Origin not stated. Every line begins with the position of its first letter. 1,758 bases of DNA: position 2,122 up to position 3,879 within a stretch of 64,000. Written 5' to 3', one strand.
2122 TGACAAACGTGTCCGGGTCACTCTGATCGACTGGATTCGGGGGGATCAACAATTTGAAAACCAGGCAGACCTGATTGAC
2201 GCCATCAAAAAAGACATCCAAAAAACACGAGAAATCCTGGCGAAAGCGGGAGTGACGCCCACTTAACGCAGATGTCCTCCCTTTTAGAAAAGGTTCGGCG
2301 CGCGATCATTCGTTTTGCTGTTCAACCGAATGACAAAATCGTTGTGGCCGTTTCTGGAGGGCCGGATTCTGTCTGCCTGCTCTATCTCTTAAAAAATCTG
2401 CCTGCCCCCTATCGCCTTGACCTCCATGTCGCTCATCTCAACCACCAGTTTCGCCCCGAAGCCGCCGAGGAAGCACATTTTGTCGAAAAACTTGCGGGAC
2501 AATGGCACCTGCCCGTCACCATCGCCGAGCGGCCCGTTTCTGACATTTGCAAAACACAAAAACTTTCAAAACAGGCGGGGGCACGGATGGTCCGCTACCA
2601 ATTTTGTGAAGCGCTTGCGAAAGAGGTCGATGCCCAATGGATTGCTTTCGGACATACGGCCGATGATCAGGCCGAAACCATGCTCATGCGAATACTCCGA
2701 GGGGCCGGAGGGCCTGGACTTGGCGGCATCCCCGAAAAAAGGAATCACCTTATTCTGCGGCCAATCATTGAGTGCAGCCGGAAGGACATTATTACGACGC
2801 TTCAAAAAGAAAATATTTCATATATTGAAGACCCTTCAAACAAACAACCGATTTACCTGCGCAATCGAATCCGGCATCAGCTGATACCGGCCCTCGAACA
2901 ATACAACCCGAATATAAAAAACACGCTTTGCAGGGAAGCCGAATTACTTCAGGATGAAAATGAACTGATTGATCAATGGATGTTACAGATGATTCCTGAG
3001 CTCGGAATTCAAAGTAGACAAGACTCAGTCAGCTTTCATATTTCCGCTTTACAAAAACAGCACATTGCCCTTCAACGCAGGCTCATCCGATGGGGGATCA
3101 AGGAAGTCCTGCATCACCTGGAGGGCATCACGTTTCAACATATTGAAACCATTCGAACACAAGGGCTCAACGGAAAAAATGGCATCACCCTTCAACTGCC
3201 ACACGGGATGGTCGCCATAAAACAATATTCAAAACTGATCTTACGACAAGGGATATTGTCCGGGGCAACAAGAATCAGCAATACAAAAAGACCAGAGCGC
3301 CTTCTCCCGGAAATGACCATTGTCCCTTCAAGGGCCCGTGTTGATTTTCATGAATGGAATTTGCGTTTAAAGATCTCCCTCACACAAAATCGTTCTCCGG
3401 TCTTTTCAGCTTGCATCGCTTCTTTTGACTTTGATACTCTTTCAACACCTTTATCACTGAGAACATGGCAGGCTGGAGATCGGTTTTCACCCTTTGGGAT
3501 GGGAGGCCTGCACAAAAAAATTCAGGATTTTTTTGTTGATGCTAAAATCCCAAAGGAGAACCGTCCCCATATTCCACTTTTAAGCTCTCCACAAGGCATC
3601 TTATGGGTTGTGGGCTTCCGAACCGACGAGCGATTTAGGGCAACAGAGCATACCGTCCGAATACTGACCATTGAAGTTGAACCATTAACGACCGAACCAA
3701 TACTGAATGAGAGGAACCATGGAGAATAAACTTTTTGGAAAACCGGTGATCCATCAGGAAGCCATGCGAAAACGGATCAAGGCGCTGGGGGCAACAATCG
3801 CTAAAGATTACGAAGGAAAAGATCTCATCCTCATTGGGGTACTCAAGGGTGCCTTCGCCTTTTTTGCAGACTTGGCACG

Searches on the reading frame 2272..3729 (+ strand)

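Call 79: search_protein_families(library=pfam, proteins=[window:2272-3729:+], max_evalue=0.00001)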
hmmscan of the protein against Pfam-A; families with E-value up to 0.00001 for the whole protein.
window:2272-3729:+ (485 aa): 2 families
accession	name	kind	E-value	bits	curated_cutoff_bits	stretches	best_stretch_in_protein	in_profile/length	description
PF01171.26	ATP_bind_3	-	2.3e-51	174.5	27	1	22-203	1-182/182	PP-loop family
PF11734.13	TilS_C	-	5.9e-14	51.7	22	1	394-462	1-68/74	TilS substrate C-terminal domain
